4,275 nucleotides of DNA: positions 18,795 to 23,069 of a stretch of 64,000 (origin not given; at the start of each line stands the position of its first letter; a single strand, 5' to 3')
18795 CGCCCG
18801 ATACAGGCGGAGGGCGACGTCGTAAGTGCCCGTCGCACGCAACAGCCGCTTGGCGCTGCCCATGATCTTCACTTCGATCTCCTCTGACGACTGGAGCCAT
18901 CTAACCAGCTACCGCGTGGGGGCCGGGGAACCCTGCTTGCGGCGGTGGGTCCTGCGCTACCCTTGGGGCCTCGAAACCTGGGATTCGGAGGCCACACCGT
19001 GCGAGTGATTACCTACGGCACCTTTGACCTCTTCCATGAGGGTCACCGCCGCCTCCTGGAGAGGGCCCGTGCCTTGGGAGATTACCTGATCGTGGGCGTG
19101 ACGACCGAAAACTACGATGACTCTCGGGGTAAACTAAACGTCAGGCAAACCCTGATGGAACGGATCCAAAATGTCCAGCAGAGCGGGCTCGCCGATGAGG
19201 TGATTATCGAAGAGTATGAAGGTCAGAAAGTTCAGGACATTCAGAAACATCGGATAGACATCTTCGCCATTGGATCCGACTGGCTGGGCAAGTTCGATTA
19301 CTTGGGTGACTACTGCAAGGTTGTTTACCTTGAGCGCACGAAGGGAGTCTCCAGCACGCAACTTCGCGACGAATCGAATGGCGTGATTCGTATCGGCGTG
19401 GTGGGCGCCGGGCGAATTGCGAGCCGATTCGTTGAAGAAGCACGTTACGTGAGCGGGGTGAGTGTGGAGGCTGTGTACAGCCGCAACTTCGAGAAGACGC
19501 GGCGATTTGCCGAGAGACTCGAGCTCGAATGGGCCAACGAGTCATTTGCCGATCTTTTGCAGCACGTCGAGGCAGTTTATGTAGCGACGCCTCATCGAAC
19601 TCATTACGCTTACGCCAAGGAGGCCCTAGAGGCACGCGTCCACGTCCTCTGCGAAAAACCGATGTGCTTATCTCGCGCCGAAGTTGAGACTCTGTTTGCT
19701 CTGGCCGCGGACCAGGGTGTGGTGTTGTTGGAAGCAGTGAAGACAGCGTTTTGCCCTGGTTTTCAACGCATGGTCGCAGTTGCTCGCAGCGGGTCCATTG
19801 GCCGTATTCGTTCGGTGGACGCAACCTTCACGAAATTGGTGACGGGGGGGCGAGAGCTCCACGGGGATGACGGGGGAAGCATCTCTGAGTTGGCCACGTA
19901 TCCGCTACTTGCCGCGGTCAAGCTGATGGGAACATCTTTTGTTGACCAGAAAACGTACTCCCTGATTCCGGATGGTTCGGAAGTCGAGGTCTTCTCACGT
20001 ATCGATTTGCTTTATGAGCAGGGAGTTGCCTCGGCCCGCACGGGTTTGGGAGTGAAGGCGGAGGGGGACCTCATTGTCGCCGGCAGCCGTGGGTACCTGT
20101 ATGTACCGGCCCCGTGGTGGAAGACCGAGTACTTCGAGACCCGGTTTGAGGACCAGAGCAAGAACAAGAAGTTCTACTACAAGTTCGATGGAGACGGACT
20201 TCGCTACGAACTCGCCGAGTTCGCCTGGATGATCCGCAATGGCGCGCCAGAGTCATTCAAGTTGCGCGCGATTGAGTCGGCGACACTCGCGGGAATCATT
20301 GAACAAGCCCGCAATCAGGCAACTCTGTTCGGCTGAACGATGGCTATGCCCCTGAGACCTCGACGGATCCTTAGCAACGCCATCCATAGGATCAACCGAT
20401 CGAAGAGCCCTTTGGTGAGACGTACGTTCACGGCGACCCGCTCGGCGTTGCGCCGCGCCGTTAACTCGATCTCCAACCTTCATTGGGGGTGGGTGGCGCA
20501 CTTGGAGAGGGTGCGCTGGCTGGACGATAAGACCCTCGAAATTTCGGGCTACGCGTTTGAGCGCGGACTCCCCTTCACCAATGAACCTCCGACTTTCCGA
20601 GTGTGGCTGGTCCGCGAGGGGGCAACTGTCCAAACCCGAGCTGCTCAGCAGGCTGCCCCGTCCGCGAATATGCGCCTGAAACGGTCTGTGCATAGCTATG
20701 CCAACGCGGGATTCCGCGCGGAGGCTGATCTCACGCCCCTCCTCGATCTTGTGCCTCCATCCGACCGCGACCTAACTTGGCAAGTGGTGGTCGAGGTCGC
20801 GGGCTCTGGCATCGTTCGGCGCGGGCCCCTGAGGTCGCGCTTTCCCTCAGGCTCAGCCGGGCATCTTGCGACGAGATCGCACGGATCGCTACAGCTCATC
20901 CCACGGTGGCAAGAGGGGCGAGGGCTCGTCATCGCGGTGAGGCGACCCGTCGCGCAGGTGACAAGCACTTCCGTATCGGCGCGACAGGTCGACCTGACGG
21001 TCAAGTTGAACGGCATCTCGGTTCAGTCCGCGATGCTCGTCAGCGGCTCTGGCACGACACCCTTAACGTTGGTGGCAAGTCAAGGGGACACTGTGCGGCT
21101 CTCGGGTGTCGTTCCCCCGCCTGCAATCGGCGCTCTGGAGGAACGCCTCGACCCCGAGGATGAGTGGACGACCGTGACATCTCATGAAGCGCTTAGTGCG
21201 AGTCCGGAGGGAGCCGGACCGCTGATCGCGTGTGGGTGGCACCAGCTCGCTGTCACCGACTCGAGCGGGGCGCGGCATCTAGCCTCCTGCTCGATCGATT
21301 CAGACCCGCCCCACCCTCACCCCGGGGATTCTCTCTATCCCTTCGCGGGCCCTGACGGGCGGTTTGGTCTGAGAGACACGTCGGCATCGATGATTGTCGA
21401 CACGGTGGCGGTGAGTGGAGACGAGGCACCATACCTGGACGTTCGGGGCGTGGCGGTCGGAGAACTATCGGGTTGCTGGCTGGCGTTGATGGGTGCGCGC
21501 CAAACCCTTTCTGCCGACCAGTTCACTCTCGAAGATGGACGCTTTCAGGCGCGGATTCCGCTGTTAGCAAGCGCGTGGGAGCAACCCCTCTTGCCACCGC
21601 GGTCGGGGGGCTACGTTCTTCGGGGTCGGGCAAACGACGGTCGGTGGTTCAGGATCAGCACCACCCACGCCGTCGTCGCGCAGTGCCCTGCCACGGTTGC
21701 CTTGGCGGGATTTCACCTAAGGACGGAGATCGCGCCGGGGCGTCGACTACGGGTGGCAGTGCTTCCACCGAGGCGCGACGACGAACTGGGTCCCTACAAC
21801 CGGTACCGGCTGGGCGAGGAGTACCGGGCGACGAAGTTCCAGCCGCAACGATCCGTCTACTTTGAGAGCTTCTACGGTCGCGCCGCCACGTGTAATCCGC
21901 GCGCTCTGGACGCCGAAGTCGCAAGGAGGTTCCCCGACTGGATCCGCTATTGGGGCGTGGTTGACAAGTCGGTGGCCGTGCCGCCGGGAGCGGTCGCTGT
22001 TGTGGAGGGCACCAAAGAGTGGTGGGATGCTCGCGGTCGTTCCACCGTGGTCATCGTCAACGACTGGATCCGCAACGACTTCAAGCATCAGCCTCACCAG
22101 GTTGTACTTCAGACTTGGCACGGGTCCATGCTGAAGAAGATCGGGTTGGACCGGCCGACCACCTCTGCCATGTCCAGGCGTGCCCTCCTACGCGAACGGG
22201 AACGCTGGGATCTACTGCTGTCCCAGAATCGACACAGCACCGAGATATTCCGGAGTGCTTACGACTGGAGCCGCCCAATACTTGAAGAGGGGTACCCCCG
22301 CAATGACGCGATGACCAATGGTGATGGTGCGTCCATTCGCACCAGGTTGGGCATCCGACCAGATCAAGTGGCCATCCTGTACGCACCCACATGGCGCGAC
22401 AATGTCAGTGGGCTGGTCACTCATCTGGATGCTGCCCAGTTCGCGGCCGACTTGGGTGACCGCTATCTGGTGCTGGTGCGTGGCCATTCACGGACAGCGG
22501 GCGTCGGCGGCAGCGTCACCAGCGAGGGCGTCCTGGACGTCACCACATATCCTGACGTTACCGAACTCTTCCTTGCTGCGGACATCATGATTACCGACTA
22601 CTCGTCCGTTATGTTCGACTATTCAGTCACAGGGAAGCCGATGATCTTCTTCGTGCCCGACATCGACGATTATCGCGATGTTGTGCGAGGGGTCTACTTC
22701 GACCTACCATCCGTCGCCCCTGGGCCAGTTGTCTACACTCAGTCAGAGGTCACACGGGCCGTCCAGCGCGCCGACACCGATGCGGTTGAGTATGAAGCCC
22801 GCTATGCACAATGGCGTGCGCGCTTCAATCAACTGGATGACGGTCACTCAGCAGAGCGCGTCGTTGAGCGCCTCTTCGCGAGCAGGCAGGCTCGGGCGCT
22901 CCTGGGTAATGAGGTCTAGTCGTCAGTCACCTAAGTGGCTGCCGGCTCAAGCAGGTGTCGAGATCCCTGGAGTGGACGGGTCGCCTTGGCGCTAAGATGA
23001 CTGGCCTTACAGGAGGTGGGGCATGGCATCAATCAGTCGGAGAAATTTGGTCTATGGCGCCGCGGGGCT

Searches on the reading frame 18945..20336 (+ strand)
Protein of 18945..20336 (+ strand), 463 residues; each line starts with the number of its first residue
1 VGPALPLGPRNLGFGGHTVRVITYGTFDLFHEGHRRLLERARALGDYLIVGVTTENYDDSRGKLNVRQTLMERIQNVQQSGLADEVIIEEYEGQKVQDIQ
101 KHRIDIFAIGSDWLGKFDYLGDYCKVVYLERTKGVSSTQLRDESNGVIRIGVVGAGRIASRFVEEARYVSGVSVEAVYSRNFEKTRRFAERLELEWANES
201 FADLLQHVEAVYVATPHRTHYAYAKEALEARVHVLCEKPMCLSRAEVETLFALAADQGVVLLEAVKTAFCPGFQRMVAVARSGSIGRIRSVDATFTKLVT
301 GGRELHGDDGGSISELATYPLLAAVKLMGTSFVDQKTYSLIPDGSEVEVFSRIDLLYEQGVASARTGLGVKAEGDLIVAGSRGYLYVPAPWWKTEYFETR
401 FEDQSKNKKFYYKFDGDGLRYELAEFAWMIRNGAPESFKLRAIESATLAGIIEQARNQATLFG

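Call 91: search_protein_families(library=pfam, proteins=[window:18945-20336:+], max_evalue=0.00001)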
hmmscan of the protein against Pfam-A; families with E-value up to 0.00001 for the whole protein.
window:18945-20336:+ (463 aa): 2 families
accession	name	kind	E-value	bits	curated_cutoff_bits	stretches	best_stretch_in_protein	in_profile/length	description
PF01408.29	GFO_IDH_MocA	-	6.1e-27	95.1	24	1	148-262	1-117/120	Oxidoreductase family, NAD-binding Rossmann fold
PF01467.32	CTP_transf_like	-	2.2e-18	67.2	21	1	22-141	1-131/133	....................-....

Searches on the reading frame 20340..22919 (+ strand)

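Call 91: search_protein_families(library=pfam, proteins=[window:20340-22919:+], max_evalue=0.00001)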
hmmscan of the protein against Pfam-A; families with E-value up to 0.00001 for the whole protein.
window:20340-22919:+ (859 aa): 1 family
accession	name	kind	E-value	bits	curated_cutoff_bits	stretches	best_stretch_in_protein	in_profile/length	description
PF04464.20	Glyphos_transf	-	7.8e-98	328.2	22.1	1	503-846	13-366/367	CDP-Glycerol:Poly(glycerophosphate) glycerophosphotransferase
